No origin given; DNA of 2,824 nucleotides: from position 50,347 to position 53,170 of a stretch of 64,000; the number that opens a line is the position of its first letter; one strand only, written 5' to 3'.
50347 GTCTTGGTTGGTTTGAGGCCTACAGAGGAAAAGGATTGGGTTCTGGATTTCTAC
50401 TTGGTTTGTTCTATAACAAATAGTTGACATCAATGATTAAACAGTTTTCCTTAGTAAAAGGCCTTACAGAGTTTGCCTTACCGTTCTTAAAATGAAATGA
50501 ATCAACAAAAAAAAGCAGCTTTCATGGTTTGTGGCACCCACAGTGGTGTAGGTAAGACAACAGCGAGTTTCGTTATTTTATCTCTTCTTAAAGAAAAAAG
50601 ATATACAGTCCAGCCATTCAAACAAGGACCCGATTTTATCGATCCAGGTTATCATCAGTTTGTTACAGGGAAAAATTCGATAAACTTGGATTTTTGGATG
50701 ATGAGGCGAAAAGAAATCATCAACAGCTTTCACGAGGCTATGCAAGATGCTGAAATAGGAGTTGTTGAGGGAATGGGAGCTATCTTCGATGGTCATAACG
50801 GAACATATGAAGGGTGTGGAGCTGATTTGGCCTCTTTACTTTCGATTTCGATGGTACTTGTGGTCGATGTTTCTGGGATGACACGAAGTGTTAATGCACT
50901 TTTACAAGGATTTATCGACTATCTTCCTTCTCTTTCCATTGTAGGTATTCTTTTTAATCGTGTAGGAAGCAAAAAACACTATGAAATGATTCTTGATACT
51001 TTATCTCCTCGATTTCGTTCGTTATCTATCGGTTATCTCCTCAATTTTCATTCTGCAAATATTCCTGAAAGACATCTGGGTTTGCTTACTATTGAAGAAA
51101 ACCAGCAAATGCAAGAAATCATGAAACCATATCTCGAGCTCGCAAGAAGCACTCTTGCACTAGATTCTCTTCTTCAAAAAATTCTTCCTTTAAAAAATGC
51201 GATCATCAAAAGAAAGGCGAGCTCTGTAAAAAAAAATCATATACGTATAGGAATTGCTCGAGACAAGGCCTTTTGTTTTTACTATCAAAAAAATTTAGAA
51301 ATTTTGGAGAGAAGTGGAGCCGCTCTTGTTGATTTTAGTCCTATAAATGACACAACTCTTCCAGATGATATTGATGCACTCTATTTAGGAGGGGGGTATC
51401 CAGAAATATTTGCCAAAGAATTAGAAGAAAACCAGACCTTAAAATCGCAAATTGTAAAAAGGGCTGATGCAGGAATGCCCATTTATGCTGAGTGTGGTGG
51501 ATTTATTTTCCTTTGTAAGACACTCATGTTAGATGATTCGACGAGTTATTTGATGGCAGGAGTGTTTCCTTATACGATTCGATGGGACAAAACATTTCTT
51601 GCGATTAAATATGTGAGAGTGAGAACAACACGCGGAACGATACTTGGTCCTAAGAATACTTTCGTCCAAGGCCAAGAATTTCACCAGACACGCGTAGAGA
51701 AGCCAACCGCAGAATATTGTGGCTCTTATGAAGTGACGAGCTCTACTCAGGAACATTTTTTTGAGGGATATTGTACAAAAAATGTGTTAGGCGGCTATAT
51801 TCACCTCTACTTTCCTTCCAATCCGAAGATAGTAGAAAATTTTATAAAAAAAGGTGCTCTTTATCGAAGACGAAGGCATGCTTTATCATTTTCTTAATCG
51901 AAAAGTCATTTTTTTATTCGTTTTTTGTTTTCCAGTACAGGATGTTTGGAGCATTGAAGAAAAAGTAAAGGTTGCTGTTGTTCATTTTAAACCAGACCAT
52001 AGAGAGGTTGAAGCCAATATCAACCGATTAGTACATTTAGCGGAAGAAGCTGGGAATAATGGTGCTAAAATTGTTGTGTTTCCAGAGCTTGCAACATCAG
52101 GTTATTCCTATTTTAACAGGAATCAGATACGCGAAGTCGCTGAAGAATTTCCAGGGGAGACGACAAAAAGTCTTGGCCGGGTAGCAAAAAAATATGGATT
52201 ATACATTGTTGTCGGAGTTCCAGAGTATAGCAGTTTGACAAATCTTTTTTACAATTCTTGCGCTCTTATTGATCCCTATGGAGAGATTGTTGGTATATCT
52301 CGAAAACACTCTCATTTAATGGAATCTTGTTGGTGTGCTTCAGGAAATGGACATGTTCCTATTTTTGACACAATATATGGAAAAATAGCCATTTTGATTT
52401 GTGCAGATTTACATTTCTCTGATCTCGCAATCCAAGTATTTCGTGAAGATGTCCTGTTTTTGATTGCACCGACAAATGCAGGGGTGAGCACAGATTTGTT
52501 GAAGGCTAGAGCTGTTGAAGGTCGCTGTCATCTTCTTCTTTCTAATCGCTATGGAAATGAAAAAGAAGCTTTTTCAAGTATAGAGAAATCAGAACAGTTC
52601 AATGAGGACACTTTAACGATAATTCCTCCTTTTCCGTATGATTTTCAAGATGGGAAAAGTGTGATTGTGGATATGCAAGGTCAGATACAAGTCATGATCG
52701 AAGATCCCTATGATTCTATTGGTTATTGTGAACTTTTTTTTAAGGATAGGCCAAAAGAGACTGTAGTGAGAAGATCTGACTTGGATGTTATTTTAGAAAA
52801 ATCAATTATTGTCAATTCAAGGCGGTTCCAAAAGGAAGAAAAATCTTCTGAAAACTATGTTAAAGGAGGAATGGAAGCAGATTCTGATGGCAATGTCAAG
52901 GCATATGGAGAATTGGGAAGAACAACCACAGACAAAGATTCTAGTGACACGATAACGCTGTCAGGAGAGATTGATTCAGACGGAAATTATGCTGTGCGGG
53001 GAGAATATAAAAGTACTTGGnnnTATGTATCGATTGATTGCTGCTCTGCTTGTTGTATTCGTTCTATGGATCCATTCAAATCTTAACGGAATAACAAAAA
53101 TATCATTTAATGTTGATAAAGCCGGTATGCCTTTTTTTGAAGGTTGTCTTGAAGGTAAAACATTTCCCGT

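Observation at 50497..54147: Orphan CbiA-type amidotransferase + exported nitrilase-superfamily hydrolase + two-lobed DTG protein as one island module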

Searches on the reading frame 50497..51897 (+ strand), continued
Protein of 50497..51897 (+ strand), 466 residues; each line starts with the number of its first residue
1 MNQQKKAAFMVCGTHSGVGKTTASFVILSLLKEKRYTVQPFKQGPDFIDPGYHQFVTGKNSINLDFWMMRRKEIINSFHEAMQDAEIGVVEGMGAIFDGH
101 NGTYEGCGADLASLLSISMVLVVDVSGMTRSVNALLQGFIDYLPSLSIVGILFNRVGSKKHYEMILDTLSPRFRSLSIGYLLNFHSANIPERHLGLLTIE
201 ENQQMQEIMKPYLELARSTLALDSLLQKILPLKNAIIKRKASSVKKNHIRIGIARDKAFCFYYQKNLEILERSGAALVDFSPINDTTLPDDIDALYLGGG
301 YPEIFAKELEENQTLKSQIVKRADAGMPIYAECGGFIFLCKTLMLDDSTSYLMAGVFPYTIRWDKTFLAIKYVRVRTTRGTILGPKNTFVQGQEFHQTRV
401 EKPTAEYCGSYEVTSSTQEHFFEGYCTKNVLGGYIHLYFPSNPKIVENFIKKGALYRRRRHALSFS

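Call 79: find_encoding_contigs(protein=P0023, flank=8000, max_places=1)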
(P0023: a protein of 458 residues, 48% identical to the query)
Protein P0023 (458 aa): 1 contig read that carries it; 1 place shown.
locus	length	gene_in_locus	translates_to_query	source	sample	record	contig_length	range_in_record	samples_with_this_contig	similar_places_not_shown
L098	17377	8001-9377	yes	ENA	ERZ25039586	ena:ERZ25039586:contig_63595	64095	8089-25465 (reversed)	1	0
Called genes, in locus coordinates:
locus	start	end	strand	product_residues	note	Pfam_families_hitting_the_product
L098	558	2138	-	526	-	PF01656:CbiA, PF13500:AAA_26, PF07685:GATase_3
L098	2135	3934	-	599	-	PF00795:CN_hydrolase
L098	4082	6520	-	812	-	PF13620:CarboxypepD_reg, PF13715:CarbopepD_reg_2 (weak), PF17210:SdrD_B, PF22904:NOMO1-like_2nd, PF07715:Plug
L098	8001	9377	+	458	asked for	PF01656:CbiA, PF13500:AAA_26 (faint), PF07685:GATase_3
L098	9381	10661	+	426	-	PF00795:CN_hydrolase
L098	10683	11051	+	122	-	-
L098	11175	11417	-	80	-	-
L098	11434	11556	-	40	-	-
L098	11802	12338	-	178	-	PF13098:Thioredoxin_2 (weak)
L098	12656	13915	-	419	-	PF00202:Aminotran_3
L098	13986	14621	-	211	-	PF01923:Cob_adeno_trans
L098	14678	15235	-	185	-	PF13302:Acetyltransf_3, PF13420:Acetyltransf_4, PF00583:Acetyltransf_1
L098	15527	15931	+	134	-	PF02310:B12-binding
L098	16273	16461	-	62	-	-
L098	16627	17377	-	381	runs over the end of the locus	PF21783:YNCE (faint), PF02239:Cytochrom_D1 (faint), PF10282:Lactonase (faint), PF22494:choice_anch_I (faint), PF25174:Beta-prop_THOC3 (faint)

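Call 82: search_protein_families(library=ncbifam, proteins=[L098:558-2138:-, L098:2135-3934:-, L098:4082-6520:-, L098:13986-14621:-, L098:15527-15931:+, L098:12656-13915:-], max_evalue=0.001)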
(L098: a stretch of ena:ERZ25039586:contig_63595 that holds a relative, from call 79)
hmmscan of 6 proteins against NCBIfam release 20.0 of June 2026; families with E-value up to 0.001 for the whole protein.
L098:558-2138:- (526 aa): 9 families
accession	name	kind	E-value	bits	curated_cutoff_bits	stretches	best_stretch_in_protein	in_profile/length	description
NF001989.1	PRK00784.1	equivalog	2.8e-166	553.9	273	1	7-507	1-478/480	cobyric acid synthase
TIGR00313.1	cobQ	equivalog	3.3e-137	458.2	309.9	1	9-500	1-473/477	cobyric acid synthase CobQ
NF004921.0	PRK06278.1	equivalog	1.1e-11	44.3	354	1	294-465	33-201/482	cobyrinic acid a,c-diamide synthase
NF002204.1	PRK01077.1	equivalog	1.9e-10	40.3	254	1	318-449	298-418/420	cobyrinic acid a,c-diamide synthase CobB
TIGR00379.1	cobB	subfamily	3.3e-07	29.5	261.4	0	317-410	306-396/449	cobyrinic/hydrogenobyrinic acid a,c-diamide synthase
NF033195.1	F430_CfbB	exception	3.3e-06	26.2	560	0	318-407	310-399/451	Ni-sirohydrochlorin a,c-diamide synthase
TIGR01855.1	IMP_synth_hisH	equivalog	4.6e-06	26.6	105.4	1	284-358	23-97/198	imidazole glycerol phosphate synthase subunit HisH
TIGR03800.1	PLP_synth_Pdx2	equivalog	4.7e-05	23.4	105.55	1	284-355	23-93/184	pyridoxal 5'-phosphate synthase glutaminase subunit PdxT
NF004167.0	PRK05632.1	equivalog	0.00056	18.6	418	0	8-201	4-174/708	phosphate acetyltransferase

L098:2135-3934:- (599 aa): 8 families
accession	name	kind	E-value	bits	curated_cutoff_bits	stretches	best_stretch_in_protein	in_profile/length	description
NF040852.1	nitrile_Arch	equivalog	2.4e-27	95.7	500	1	44-244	2-206/262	nitrilase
TIGR03381.1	agmatine_aguB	equivalog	3.1e-15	56.3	410.25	1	47-243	5-219/279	N-carbamoylputrescine amidase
NF033621.1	de_GSH_amidase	exception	2.9e-10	39.9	355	1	178-235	141-202/260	deaminated glutathione amidase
NF010588.0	PRK13981.1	equivalog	1.1e-09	37.3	479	1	44-239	6-210/546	NAD+ synthase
NF009803.0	PRK13287.1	equivalog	1.6e-07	30.4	406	1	55-210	30-192/333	formamidase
TIGR00546.1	lnt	equivalog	2.3e-06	27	132.9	1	168-237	308-384/395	apolipoprotein N-acyltransferase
NF043013.1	DeGluthAmidYersProt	equivalog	2.9e-05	23.3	500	1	168-239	142-216/278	deaminated glutathione amidase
NF002730.0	PRK02628.1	equivalog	0.00063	18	473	1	42-99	12-68/677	NAD(+) synthase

L098:4082-6520:- (812 aa): 32 families (the best 25 are shown)
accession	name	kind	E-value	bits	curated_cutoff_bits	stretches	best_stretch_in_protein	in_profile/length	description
TIGR01785.1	TonB-hemin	subfamily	2.2e-39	135.5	316.85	2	457-794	310-656/677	TonB-dependent heme/hemoglobin receptor family protein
NF010010.0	PRK13483.1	equivalog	8.2e-32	110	927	2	122-251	33-162/660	ligand-gated channel protein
TIGR01779.1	TonB-B12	equivalog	4.3e-31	108.1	599.7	1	119-287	25-189/614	TonB-dependent vitamin B12 receptor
TIGR01783.1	TonB-siderophor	subfamily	5.2e-30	104.7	223.5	2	138-329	1-185/649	TonB-dependent siderophore receptor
TIGR04056.1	OMP_RagA_SusC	subfamily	9.8e-29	100.3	368.25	2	35-249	2-201/981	SusC/RagA family TonB-linked outer membrane protein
NF010038.0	PRK13513.1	equivalog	2.9e-28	98.8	942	2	117-252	30-165/659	ligand-gated channel protein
NF007926.1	PRK10641.1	equivalog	1.3e-27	96.7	836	1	121-252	26-154/617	TonB-dependent vitamin B12 receptor BtuB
TIGR01786.1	TonB-hemlactrns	subfamily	9.5e-23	80.4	323.75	2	124-251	2-133/719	TonB-dependent hemoglobin/transferrin/lactoferrin family receptor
NF010011.0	PRK13484.1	equivalog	8e-22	77.2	1197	2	123-251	31-158/682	IreA family TonB-dependent siderophore receptor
NF010012.0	PRK13486.1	equivalog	2.6e-21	75.7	924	2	117-251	20-157/696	TonB-dependent receptor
NF007478.2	PRK10064.1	equivalog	1.8e-19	69.5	745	1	122-256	30-162/663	catecholate siderophore receptor CirA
NF050067.1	TonBEntbctnRecCfrA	equivalog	1.8e-19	69.5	1200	2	123-252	27-158/698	TonB-dependent ferric enterobactin receptor CfrA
NF041535.1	TonB_rec_PqqU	equivalog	3.1e-15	55.5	1200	1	127-287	3-165/676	TonB-dependent receptor PqqU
NF053590.1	TonB_dep_TOL0244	equivalog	7.4e-15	54.6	645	1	122-251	11-139/604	TOL_0244 family TonB-dependent receptor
NF007465.0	PRK10044.1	equivalog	1e-13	50.4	803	1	126-253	66-188/726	ferrichrome porin FhuA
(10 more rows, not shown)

L098:13986-14621:- (211 aa): 1 family
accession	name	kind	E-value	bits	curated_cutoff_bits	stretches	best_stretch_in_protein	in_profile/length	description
TIGR00636.1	PduO_Nterm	equivalog_domain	3.9e-23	82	108.45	1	8-193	4-168/171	cob(I)yrinic acid a,c-diamide adenosyltransferase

L098:15527-15931:+ (134 aa): 11 families
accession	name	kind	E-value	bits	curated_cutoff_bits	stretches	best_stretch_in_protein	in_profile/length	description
TIGR00640.1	acid_CoA_mut_C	subfamily_domain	5.3e-54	181.8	57.45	1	4-131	1-128/132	methylmalonyl-CoA mutase C-terminal domain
NF006944.0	PRK09426.1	equivalog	9.6e-39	132.9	876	1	3-126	587-710/721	methylmalonyl-CoA mutase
NF045497.1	IsobCoAmut_IcmF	equivalog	9.4e-18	63.4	1500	1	5-119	2-118/1076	fused isobutyryl-CoA mutase/GTPase IcmF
NF002612.0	PRK02261.1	equivalog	6.3e-14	51.7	110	1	5-132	3-136/148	methylaspartate mutase subunit S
TIGR01501.1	MthylAspMutase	equivalog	6.1e-13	48.7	135.8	1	8-130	4-132/134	methylaspartate mutase subunit S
NF040669.1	MtaC2_Meth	equivalog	1.4e-06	27.9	450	1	8-99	129-220/267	methanol--corrinoid protein MtaC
NF041607.1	dimeth_corrin_MtbC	equivalog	2e-06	27.5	350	1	16-95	93-173/203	dimethylamine corrinoid protein MtbC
NF040743.1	ornith_mutase_E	equivalog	7.9e-05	20.8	800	1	3-130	593-726/730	D-ornithine 4,5-aminomutase subunit OraE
TIGR02082.1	metH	equivalog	0.00021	19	1010.85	1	4-68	732-796/1182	methionine synthase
NF047996.1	corrin_MtgC_2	exception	0.00077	19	370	1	14-94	98-179/212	glycine betaine-specific corrinoid protein MtgC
NF007024.0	PRK09490.1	equivalog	0.00079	17.3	1497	1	4-66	750-812/1234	methionine synthase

L098:12656-13915:- (419 aa): 70 families (the best 25 are shown)
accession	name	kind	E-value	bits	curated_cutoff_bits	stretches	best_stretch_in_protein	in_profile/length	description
NF053554.1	prodigi_MAP_PigE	equivalog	2.9e-93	313.7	850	1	5-356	380-730/837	prodigiosin MAP biosynthesis aminotransferase PigE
TIGR00707.1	argD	subfamily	1.1e-80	271.3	410.05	1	26-414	10-380/381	acetylornithine/succinylornithine family transaminase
NF002874.0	PRK03244.1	equivalog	1.5e-78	264.4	457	1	26-414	25-392/399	acetylornithine transaminase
NF004426.0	PRK05769.1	equivalog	1.4e-70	238.3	552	1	25-414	36-437/441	acetyl ornithine aminotransferase family protein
TIGR00508.1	bioA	equivalog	2.3e-70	237.3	405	1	25-413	13-417/419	adenosylmethionine--8-amino-7-oxononanoate transaminase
NF002797.0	PRK02936.1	equivalog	5.5e-68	229.5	496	1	27-414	13-377/385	acetylornithine transaminase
NF002325.0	PRK01278.1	subfamily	5.5e-68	229.4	372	1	26-413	14-385/395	acetylornithine transaminase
NF042418.1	LysJ_Th_th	equivalog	2.5e-67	227.4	700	1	27-414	20-385/386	[LysW]-aminoadipate semialdehyde transaminase LysJ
NF004624.0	PRK05964.1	equivalog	5.5e-66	222.8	494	1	26-414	27-422/427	adenosylmethionine--8-amino-7-oxononanoate transaminase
NF005993.0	PRK08117.1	subfamily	1.7e-65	221.3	574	2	176-415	198-428/433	aspartate aminotransferase family protein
NF049939.1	HyAminethphonNHLyPbfA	equivalog_domain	1.3e-62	211.7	525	1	28-414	46-439/442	(R)-1-hydroxy-2-aminoethylphosphonate ammonia-lyase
NF008570.0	PRK11522.1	equivalog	9.2e-62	209.1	612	1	27-414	70-454/464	putrescine aminotransferase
NF005393.0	PRK06938.1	subfamily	6.8e-60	202.7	671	1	26-412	50-460/469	diaminobutyrate--2-oxoglutarate transaminase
NF004755.0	PRK06082.1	equivalog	4.2e-58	196.9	467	2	168-405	211-440/459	aspartate aminotransferase family protein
NF005386.0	PRK06931.1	equivalog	6.7e-57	193.1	753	2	163-357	204-388/461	diaminobutyrate--2-oxoglutarate transaminase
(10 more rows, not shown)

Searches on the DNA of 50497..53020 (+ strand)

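Call 26: search_rna_families(sources=[L001, L002, L004, L005, L006, L007, L008], threshold=gathering)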
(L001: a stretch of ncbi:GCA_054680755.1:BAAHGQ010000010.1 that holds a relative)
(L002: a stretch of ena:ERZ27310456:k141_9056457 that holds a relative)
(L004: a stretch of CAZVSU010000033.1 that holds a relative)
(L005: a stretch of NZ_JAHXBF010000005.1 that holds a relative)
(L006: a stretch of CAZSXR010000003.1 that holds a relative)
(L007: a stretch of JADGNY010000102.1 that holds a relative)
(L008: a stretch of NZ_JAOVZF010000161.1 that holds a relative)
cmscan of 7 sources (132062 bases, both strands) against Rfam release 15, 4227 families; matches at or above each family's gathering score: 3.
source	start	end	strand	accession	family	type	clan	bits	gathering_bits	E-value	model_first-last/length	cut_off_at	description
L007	1449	1522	+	RF00005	tRNA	Gene; tRNA;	CL00001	73.4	29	7.5e-14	1-71/71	no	tRNA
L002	9343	9415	-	RF00005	tRNA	Gene; tRNA;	CL00001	70.9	29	3.7e-13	1-71/71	no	tRNA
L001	9777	9859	+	RF00005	tRNA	Gene; tRNA;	CL00001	59.9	29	3.9e-10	1-71/71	no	tRNA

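Call 27: search_rna_families(sources=[L009, L085, L010, L011, L012, L013, L014], threshold=gathering)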
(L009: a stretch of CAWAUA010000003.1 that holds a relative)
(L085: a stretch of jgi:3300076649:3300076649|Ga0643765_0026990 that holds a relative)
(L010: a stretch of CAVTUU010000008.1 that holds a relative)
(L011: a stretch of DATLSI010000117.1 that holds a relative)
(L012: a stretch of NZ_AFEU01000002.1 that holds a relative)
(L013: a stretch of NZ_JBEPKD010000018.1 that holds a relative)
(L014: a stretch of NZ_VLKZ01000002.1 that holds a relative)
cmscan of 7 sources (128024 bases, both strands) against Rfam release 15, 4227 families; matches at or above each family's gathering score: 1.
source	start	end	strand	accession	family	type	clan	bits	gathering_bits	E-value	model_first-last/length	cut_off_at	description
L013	2878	3136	-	RF01412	BsrG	Gene; sRNA;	-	143.1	55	6.5e-34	1-259/259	no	BsrG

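Call 81: search_rna_families(sources=[L098, L096, L097, L086, L088], threshold=gathering)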
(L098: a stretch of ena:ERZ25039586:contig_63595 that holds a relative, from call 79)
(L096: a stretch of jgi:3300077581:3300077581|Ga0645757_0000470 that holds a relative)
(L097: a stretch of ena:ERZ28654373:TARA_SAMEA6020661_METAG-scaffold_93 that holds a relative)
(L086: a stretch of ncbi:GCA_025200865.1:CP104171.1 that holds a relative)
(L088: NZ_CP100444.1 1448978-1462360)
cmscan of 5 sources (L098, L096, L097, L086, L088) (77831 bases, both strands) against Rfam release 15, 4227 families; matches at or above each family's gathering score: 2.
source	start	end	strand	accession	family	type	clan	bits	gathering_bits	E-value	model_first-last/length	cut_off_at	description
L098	6556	6730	-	RF00174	Cobalamin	Cis-reg; riboswitch;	CL00101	82.6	31.5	9.6e-19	1-189/189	no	Cobalamin riboswitch aptamer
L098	7011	7218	-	RF00174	Cobalamin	Cis-reg; riboswitch;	CL00101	60.7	31.5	1.8e-12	1-189/189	no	Cobalamin riboswitch aptamer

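Call 101: search_rna_families(sources=[L099, L100, L101, L102, L103, L104, L105, L106, L107, L108, L003, L087], threshold=gathering)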
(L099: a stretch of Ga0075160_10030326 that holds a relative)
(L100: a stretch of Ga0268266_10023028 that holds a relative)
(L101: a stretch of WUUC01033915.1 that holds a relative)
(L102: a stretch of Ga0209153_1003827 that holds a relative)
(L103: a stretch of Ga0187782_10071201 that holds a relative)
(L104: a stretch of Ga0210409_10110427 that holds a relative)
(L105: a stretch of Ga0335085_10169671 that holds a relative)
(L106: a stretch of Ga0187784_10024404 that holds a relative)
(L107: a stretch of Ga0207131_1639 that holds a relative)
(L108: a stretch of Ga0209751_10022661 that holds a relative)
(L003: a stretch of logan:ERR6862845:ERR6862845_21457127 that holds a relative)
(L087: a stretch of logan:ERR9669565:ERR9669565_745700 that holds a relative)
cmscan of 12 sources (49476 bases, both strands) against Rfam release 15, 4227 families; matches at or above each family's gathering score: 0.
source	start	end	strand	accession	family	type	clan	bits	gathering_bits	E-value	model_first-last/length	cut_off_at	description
